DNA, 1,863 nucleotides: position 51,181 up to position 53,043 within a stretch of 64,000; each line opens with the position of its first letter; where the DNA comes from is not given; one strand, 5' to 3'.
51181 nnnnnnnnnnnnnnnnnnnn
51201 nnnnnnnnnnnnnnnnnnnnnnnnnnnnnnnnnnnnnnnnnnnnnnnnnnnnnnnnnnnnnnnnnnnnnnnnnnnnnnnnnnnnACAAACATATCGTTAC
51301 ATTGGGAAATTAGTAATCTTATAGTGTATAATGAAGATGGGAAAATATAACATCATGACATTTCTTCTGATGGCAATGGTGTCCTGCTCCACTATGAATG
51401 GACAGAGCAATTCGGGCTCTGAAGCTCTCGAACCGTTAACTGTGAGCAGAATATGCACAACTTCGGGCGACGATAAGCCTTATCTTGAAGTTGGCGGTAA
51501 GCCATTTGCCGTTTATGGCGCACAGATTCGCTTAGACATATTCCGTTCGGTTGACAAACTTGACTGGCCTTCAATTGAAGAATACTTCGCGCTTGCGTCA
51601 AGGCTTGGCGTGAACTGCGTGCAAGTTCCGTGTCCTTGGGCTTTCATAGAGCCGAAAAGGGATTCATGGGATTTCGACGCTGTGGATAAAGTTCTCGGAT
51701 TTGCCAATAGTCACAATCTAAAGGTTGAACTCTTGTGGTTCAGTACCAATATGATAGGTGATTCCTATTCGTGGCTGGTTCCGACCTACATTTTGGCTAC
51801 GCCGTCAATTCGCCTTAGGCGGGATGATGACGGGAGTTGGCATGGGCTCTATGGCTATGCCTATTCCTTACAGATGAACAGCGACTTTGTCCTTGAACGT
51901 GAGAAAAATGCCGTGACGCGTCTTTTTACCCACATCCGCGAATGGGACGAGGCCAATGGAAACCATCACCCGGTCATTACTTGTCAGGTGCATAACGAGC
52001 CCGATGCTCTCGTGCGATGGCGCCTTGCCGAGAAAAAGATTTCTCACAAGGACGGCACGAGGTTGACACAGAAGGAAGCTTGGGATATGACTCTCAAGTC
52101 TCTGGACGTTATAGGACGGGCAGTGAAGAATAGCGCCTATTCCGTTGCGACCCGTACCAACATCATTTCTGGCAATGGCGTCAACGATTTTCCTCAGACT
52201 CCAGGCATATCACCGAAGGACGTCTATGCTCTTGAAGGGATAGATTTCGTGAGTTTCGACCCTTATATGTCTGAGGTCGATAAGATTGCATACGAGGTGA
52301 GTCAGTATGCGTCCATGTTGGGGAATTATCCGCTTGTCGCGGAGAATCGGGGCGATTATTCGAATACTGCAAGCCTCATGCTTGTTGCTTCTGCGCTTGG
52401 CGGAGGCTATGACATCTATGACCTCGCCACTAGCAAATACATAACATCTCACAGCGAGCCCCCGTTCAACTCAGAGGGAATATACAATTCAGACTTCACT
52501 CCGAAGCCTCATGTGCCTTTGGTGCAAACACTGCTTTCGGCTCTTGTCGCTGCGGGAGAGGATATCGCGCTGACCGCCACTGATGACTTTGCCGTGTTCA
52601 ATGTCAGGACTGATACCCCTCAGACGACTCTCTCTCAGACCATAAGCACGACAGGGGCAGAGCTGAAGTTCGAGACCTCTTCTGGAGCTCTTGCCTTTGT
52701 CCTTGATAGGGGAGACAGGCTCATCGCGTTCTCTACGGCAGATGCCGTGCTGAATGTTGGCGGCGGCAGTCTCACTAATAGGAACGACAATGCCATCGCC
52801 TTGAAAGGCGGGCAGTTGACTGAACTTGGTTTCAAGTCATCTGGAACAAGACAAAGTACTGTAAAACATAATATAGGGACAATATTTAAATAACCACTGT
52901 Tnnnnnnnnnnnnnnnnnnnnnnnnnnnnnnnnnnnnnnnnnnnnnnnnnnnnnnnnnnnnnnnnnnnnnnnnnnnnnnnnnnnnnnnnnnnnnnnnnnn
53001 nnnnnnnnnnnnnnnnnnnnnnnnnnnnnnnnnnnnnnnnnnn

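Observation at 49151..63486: Ribose/nucleoside-scavenging (rus-like) PUL with an unusual gene set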

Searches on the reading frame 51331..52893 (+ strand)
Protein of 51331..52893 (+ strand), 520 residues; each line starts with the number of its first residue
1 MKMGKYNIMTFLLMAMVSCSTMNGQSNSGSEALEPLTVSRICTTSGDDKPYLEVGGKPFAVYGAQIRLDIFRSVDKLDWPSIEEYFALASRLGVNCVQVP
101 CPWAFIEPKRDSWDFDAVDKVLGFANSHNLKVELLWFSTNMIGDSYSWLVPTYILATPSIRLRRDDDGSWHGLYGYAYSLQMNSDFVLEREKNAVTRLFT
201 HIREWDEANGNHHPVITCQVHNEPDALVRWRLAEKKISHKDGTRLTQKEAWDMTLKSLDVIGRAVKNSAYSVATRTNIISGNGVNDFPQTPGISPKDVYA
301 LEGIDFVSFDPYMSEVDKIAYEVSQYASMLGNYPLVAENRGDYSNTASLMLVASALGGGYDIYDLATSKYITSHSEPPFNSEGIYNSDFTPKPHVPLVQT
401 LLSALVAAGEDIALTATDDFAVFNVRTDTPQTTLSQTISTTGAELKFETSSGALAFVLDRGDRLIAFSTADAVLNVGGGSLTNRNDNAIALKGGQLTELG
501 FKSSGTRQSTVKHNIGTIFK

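Call 3: search_protein_families(library=pfam, proteins=[window:51331-52893:+], max_evalue=0.01)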
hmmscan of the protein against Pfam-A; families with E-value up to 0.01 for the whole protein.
window:51331-52893:+ (520 aa): 4 families
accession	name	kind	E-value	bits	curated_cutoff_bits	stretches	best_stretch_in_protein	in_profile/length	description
PF16349.10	DUF4978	-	1.8e-38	132.4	29.3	1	256-427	4-169/172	Domain of unknown function (DUF4978)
PF02449.21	Glyco_hydro_42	-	1.1e-05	25.4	21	1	81-225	11-139/376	Beta-galactosidase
PF01301.25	Glyco_hydro_35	-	0.00017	21.7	27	1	54-125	4-69/319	Glycosyl hydrolases family 35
PF16339.10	DUF4969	-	0.00031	21.5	31.4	1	6-69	10-78/79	Domain of unknown function (DUF4969)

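Call 4: search_protein_families(library=ncbifam, proteins=[window:51331-52893:+], max_evalue=0.01)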
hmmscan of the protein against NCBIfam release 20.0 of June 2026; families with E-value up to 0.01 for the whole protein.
window:51331-52893:+ (520 aa): 1 family
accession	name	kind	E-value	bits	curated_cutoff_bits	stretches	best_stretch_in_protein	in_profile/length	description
NF051902.1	GH35_fam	subfamily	9.8e-19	67.4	500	1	50-229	10-174/510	GH35 family beta-galactosidase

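Call 12: find_homologous_proteins(query=window:51331-52893:+, max_evalue=0.00001)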
Query window:51331-52893:+ (520 aa): 198 proteins with E <= 0.00001 among 8000 candidates; the best 120 are listed.
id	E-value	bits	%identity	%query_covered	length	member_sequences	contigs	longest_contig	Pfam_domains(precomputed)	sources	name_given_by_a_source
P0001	0.0e+0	1186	99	100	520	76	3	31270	PF02449.22,PF16349.11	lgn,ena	-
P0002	0.0e+0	1048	88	100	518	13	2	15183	PF16349.11,PF01301.26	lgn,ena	-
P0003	1.5e-270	916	78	98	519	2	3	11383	PF16349.11,PF01301.26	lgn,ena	-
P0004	7.4e-270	914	76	99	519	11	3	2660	PF16349.11,PF01301.26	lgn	-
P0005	3.6e-260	882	79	93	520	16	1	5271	PF16349.11,PF01301.26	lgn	-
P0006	9.3e-247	837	73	97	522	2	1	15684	PF16339.11,PF16349.11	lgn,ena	-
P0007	8.3e-246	834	71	97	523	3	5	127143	PF16349.11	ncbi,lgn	-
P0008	3.1e-244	829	69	100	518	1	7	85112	PF16349.11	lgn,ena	-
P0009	3.2e-243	826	70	98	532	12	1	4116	PF16339.11,PF16349.11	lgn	-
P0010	1.3e-241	821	70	98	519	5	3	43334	PF16349.11,PF01301.26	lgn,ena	-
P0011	8.7e-240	814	69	100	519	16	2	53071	PF02449.22,PF16339.11,PF16349.11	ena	-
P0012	6.9e-238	808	69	99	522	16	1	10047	PF16339.11,PF16349.11,PF01301.26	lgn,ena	-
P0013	2.3e-236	803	68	98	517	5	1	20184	PF16349.11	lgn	-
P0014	2.4e-236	803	68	100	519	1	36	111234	PF02449.22,PF16349.11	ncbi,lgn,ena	-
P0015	8.1e-234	795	68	98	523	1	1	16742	PF16349.11,PF01301.26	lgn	-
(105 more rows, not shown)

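Call 14: search_solved_structures(query=window:51331-52893:+, max_evalue=0.01, show_alignments=1)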
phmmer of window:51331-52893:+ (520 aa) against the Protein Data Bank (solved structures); distinct sequences matched with E-value up to 0.01: 8.
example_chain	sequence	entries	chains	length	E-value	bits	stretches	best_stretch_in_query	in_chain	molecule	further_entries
8fa4_B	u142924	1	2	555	6.6e-12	47.8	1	44-225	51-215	Glycoside hydrolase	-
3u7v_A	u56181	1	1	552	5.3e-11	44.8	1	24-224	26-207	Beta-galactosidase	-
7kmn_A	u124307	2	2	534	1.2e-10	43.6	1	45-146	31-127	Beta-galactosidase, GH35 family | Beta-galactosidase, GH35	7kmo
8faa_A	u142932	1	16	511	1.5e-08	36.7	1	52-227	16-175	Beta-galactosidase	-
5jaw_A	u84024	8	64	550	6.7e-07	31.2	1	45-141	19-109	Beta-galactosidase, putative, bgl35A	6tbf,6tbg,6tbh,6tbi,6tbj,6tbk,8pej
4d1i_A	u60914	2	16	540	6.9e-07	31.2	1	45-141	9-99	BETA-GALACTOSIDASE, PUTATIVE, BGL35A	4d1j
8z43_A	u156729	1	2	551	0.00035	22.3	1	52-158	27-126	Beta-galactosidase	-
8z47_A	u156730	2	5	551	0.00035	22.3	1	52-158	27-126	Beta-galactosidase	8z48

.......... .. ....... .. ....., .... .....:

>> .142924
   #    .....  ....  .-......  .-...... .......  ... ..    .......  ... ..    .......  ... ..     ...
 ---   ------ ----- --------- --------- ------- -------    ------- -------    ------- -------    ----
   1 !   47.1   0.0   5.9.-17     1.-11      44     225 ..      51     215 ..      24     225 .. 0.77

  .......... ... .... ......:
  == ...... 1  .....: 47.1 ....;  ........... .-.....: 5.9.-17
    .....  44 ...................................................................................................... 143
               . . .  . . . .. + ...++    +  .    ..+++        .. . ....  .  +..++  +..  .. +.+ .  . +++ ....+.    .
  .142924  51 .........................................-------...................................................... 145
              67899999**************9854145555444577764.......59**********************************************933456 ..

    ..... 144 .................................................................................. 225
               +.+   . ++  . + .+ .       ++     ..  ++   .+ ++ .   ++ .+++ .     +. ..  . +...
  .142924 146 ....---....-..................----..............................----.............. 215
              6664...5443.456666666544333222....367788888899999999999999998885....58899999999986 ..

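Call 17: find_encoding_contigs(protein=window:51331-52893:+, flank=10000, max_places=4)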
Protein window:51331-52893:+ (520 aa): 10 contigs read that carry it; 3 places shown.
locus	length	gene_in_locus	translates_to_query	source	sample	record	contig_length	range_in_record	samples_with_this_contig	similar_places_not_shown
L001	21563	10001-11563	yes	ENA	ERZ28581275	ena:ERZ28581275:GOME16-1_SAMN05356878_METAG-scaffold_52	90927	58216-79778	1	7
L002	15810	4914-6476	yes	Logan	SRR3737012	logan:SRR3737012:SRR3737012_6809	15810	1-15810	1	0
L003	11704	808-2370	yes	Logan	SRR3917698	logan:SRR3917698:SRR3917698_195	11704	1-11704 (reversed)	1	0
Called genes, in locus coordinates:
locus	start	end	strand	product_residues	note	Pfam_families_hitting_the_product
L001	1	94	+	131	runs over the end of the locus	PF00410:Ribosomal_S8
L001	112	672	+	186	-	PF00347:Ribosomal_L6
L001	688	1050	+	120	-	PF00861:Ribosomal_L18p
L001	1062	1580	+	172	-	PF00333:Ribosomal_S5, PF03719:Ribosomal_S5_C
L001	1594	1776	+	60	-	PF00327:Ribosomal_L30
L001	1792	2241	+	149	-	PF00828:Ribosomal_L27A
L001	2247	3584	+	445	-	PF00344:SecY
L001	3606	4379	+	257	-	PF00557:Peptidase_M24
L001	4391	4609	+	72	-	PF01176:eIF-1a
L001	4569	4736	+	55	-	PF00444:Ribosomal_L36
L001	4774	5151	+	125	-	PF00416:Ribosomal_S13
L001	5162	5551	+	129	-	PF00411:Ribosomal_S11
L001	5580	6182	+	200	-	PF00163:Ribosomal_S4, PF01479:S4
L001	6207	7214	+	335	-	PF01193:RNA_pol_L, PF01000:RNA_pol_A_bac, PF03118:RNA_pol_A_CTD, PF26169:HHH_XRCC3_RpoA (weak)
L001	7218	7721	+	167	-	PF01196:Ribosomal_L17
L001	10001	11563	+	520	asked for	PF02449:Glyco_hydro_42 (weak), PF16349:DUF4978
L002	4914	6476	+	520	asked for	PF02449:Glyco_hydro_42 (weak), PF16349:DUF4978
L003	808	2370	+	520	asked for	PF02449:Glyco_hydro_42 (weak), PF16349:DUF4978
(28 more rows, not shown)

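Call 20: find_related_loci(query=A1, collection=genome_contigs, flank=10000)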
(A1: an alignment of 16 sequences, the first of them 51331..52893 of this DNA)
Query A1 (520 aa) in genome_contigs; peptide patterns used: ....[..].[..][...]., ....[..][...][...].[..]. (x = any residue, [..] = any of these).
213 stretches matched a pattern; 80 encode a relative of the query (tblastn E <= 1e-3); 65 distinct loci.
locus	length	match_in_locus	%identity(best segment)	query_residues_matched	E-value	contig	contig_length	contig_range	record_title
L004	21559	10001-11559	90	1-520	0e+0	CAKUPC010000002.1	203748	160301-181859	MAG: uncultured Bacteroidales bacterium isolate REFINED_METABAT215_TOP10_CONTIGS_1500_ASSEMBLY_K77_MERGED__Hadza_MoBio_C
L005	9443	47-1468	79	46-519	0e+0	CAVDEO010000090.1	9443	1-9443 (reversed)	bacterium isolate G02607-L1_cleanbin_000017 genome assembly, contig: Spades_G02607-L1_contig_2691, whole genome shotgun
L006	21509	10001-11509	71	18-519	0e+0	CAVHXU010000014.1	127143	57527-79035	Lachnospiraceae bacterium isolate H07676-L1_cleanbin_000031 genome assembly, contig: Spades_H07676-L1_contig_43, whole g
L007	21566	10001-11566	69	1-519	0e+0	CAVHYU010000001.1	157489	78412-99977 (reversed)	bacterium isolate H07634-L1_cleanbin_000021 genome assembly, contig: Spades_H07634-L1_contig_37, whole genome shotgun se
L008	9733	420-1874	79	34-519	0e+0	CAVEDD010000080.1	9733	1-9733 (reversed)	Treponemataceae bacterium isolate G02649-L1_cleanbin_000027 genome assembly, contig: Spades_G02649-L1_contig_5039, whole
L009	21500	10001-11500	70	19-519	0e+0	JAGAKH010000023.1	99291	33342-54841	MAG: Bacteroidales bacterium isolate RGIG8520 Water_deer_Cecum-2__c110828, whole genome shotgun sequence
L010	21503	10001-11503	69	15-520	0e+0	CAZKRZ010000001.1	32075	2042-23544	MAG TPA_asm: uncultured Muribaculaceae bacterium isolate SRP313737_co1_265 genome assembly, contig: NODE_2220_length_320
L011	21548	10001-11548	64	8-520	0e+0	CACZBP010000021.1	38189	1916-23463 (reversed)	MAG: uncultured Bacteroidia bacterium isolate RUG12468 genome assembly, contig: RUG12468_asm_21, whole genome shotgun se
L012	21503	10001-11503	65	19-520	0e+0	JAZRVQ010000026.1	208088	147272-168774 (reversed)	MAG: Candidatus Cryptobacteroides sp. isolate T1900044953_TA20190006.MAGScoT_cleanbin_000029 SGB_3737_k141_873041, whole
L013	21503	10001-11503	65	19-519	0e+0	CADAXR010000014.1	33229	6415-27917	MAG: uncultured Bacteroidia bacterium isolate RUG13713 genome assembly, contig: RUG13713_asm_14, whole genome shotgun se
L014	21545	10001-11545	62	9-520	0e+0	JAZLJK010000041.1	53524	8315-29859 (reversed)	MAG: Bacteroidales bacterium isolate T1900044966_TA20190028.MAGScoT_cleanbin_000009 SGB_3987_k141_1003189, whole genome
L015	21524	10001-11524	68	11-520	0e+0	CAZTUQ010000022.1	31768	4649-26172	MAG TPA_asm: uncultured Muribaculaceae bacterium isolate SRP350583_co1_162 genome assembly, contig: NODE_2258_length_317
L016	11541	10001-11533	57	8-496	0e+0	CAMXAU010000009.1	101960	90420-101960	MAG TPA_asm: uncultured Bacteroidales bacterium isolate SRR14411270_bin.2_metawrap_v1.3_MAG genome assembly, contig: NOD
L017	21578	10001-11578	52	12-520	0e+0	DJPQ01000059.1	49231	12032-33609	MAG TPA_asm: Bacteroidales bacterium UBA6408 UBA6408_contig_2244, whole genome shotgun sequence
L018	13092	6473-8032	55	1-519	0e+0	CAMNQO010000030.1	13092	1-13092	MAG: uncultured Bacteroidales bacterium isolate SRR873598_bin.30_metaWRAP_v1.3_MAG genome assembly, contig: NODE.10151_l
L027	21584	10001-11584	44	6-516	7e-148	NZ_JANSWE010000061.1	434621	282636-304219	Bacteroides cellulosilyticus DSM 14838 contig_61, whole genome shotgun sequence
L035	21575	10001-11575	42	9-516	8e-143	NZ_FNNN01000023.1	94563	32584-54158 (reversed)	Bacteroides faecis MAJ27, whole genome shotgun sequence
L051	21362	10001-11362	39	38-482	8e-99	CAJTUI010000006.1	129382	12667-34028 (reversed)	MAG TPA_asm: uncultured Christensenella sp. isolate MGBC115043 genome assembly, contig: MGBC115043.6, whole genome shotg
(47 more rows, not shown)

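Call 45: search_protein_families(library=pfam, proteins=[L035:974-2530:+, L035:9968-11587:+, L035:11599-12615:+, L035:12636-13640:+], max_evalue=0.001)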
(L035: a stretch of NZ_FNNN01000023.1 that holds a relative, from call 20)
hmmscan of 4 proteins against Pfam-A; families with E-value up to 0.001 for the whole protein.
L035:974-2530:+ (518 aa): 0 families

L035:9968-11587:+ (539 aa): 4 families
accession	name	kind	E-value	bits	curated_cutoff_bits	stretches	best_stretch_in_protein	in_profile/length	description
PF16349.10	DUF4978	-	3.3e-85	284.5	29.3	1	253-431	1-172/172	Domain of unknown function (DUF4978)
PF16339.10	DUF4969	-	9.5e-35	119.3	31.4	1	1-70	1-79/79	Domain of unknown function (DUF4969)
PF01301.25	Glyco_hydro_35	-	8.4e-08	32.6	27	1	78-127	22-71/319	Glycosyl hydrolases family 35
PF02449.21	Glyco_hydro_42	-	3.3e-07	30.4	21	1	78-223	8-137/376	Beta-galactosidase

L035:11599-12615:+ (338 aa): 1 family
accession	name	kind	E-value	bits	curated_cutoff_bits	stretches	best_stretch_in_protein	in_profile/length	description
PF01156.24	IU_nuc_hydro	-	1.2e-20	74.8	34.2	1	30-248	1-206/297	Inosine-uridine preferring nucleoside hydrolase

L035:12636-13640:+ (334 aa): 3 families
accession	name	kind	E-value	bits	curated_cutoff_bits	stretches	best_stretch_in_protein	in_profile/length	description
PF07168.17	Ureide_permease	-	9.6e-25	87.5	27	2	166-329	194-357/359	Ureide permease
PF06800.18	Sugar_transport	-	3.4e-09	36.9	26.3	1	15-321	4-272/280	Sugar transport protein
PF07857.17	TMEM144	-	8.3e-09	35.3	26.2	1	169-331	176-331/332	Transmembrane family, TMEM144 of transporters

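Call 47: search_protein_families(library=pfam, proteins=[L051:466-1530:+, L051:1554-3134:+, L051:3521-6436:+, L051:6433-8184:+, L051:8191-9852:+, L051:11531-12334:+, L051:13265-14650:+, L051:14660-15619:+, L051:15600-16445:+, L051:17379-19943:+], max_evalue=0.0001)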
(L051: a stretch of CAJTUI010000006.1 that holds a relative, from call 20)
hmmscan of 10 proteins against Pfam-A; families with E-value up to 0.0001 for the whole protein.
L051:466-1530:+ (354 aa): 5 families
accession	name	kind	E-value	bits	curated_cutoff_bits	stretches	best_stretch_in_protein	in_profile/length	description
PF01370.27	Epimerase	-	8.5e-44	150.2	20.9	1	31-276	1-239/240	NAD dependent epimerase/dehydratase family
PF16363.11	GDP_Man_Dehyd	-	3.5e-26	92.9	27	1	32-343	1-331/332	GDP-mannose 4,6 dehydratase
PF07993.18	NAD_binding_4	-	6.2e-16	58.8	20.1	1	33-215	1-209/258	Male sterility protein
PF01073.25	3Beta_HSD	-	1.4e-14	54.2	22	1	32-255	1-219/280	3-beta hydroxysteroid dehydrogenase/isomerase family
PF02719.21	Polysacc_synt_2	-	4.8e-13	49.4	20.2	1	31-153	1-129/293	Polysaccharide biosynthesis protein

L051:1554-3134:+ (526 aa): 1 family
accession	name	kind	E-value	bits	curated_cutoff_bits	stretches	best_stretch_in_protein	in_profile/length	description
PF01943.22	Polysacc_synt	-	3.2e-06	27.2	28.2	1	9-281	4-263/274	Polysaccharide biosynthesis protein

L051:3521-6436:+ (971 aa): 5 families
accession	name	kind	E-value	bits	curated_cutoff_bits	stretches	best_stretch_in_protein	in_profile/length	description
PF00801.26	PKD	-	3.6e-11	43.3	23.5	0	871-921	26-75/80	PKD domain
PF18911.6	PKD_4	-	2e-10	41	27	0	843-927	2-85/85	PKD domain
PF19077.6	Big_13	-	7.7e-08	33.2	27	0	859-927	25-100/102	Bacterial Ig-like domain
PF18981.6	InlK_D3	-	2.3e-06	28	25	0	675-739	12-65/75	Internalin K domain (D3/D4)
PF19079.5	CFSR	-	2.8e-06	27.9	27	0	786-801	18-33/49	Collagen-flanked surface repeat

L051:6433-8184:+ (583 aa): 1 family
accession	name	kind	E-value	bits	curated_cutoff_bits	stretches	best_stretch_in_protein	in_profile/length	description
PF16349.10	DUF4978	-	1.5e-23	83.7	29.3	1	285-476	2-169/172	Domain of unknown function (DUF4978)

L051:8191-9852:+ (553 aa): 1 family
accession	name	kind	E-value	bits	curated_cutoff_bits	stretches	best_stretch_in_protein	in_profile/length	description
PF01301.25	Glyco_hydro_35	-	2.7e-05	24.3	27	1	84-158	24-100/319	Glycosyl hydrolases family 35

L051:11531-12334:+ (267 aa): 2 families
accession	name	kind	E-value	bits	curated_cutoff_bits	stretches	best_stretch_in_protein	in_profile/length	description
PF12833.13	HTH_18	-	2e-20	73.3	33.6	1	172-250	1-79/80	Helix-turn-helix domain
PF00165.29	HTH_AraC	-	3e-13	50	26.6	2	219-250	12-42/42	Bacterial regulatory helix-turn-helix proteins, AraC family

L051:13265-14650:+ (461 aa): 2 families
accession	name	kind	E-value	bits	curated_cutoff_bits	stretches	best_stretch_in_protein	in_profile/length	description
PF13416.11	SBP_bac_8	-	1.4e-20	74.7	27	1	50-391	1-273/279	Bacterial extracellular solute-binding protein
PF01547.30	SBP_bac_1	-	4.3e-20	73.4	26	1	48-367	10-305/307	Bacterial extracellular solute-binding protein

L051:14660-15619:+ (319 aa): 1 family
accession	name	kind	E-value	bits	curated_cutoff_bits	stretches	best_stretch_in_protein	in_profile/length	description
PF00528.27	BPD_transp_1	-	1.2e-15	58.1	26.4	1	92-292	3-175/184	Binding-protein-dependent transport system inner membrane component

L051:15600-16445:+ (281 aa): 1 family
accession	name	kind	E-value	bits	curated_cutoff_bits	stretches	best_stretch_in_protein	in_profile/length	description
PF00528.27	BPD_transp_1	-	3.2e-22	79.6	26.4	1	89-275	1-182/184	Binding-protein-dependent transport system inner membrane component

L051:17379-19943:+ (854 aa): 4 families
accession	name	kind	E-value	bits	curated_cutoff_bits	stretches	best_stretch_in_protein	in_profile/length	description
PF02836.23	Glyco_hydro_2_C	-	3.4e-80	269.9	21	1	292-577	5-298/302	Glycosyl hydrolases family 2, TIM barrel domain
PF02929.23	Bgal_small_N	-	3.1e-46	158.5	25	1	599-852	5-246/248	Beta galactosidase small chain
PF02837.24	Glyco_hydro_2_N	-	4.8e-27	95.4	28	1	62-203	25-169/169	Glycosyl hydrolases family 2, sugar binding domain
PF22666.2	Glyco_hydro_2_N2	-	5.2e-05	23.8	27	1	108-171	50-115/167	Glycosyl hydrolase 2 galactose-binding domain-like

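Call 56: search_protein_families(library=pfam, proteins=[L017:15480-16661:-, L017:11574-14066:+, L004:20656-21069:-], max_evalue=0.001)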
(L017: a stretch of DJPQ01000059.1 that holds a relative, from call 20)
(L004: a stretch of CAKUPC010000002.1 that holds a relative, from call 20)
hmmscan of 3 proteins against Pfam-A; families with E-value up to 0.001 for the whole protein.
L017:15480-16661:- (393 aa): 1 family
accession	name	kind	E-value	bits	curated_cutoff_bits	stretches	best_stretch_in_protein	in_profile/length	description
PF12784.13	PDDEXK_2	-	9e-36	124.2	27.4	1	116-331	1-213/229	PD-(D/E)XK nuclease family transposase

L017:11574-14066:+ (830 aa): 5 families
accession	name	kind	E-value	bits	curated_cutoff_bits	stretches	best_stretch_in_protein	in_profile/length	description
PF00728.28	Glyco_hydro_20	-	1.6e-80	271.5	22.3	1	315-721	2-346/348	Glycosyl hydrolase family 20, catalytic domain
PF02838.20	Glyco_hydro_20b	-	4.6e-12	47.2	26.1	1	188-311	2-124/124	Glycosyl hydrolase family 20, domain 2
PF03174.19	CHB_HEX_C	-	1.7e-11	44.4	23.6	1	749-816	1-66/76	Chitobiase/beta-hexosaminidase C-terminal domain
PF13290.12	CHB_HEX_C_1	-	4.9e-08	33.2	22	1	775-817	13-55/67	Chitobiase/beta-hexosaminidase C-terminal domain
PF13287.12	Fn3_assoc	-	2.1e-07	31.4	23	1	779-817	6-42/59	Fn3 associated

L004:20656-21069:- (137 aa): 0 families

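Call 57: predict_structure(alignment_id=A2)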
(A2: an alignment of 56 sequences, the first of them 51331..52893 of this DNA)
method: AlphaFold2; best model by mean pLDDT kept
length: 520 residues; sequences in the alignment: 56
mean_pLDDT: 94.0   pTM: 0.90
mean pLDDT of the five models: 94.0, 93.8, 93.5, 93.2, 93.0
residues with pLDDT >= 90: 467; 70-90: 22; 50-70: 17; < 50: 14
segments of 3 or more residues with pLDDT < 50: 18-29
pLDDT, mean of each block of 10 residues (from residue 1): 59 56 45 92 92 98 97 95 98 98 97 98 98 97 97 97 97 96 98 98 98 98 96 97 97 98 98 96 92 96 98 97 97 97 97 98 94 80 92 98 99 98 98 98 98 98 98 97 94 98 97 95
secondary structure, 60 per line:
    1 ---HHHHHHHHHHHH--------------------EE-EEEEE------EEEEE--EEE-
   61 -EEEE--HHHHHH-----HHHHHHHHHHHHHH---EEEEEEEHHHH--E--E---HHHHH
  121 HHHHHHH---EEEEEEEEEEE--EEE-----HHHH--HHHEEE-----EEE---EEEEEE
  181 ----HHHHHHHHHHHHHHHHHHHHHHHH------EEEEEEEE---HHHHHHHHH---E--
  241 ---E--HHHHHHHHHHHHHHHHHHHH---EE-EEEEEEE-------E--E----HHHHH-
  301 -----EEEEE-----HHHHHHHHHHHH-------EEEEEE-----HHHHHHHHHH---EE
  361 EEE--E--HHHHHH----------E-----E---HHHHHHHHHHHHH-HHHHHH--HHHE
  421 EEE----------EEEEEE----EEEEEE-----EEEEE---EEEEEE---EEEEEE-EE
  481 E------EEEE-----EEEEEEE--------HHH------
elements in order: H4-15 E39-43 E50-54 E57-59 E62-65 H68-73 H79-92 E96-102 H103-106 H116-127 E131-141 E144-146 H152-155 E161-163 E169-171 E175-180 H185-208 E215-222 H226-234 H247-266 E273-279 H295-299 E306-310 H316-327 E335-340 H346-355 E359-363 H369-374 H395-407 H409-414 E420-423 E434-439 E444-449 E455-459 E463-468 E472-477 E479-481 E488-491 E497-503
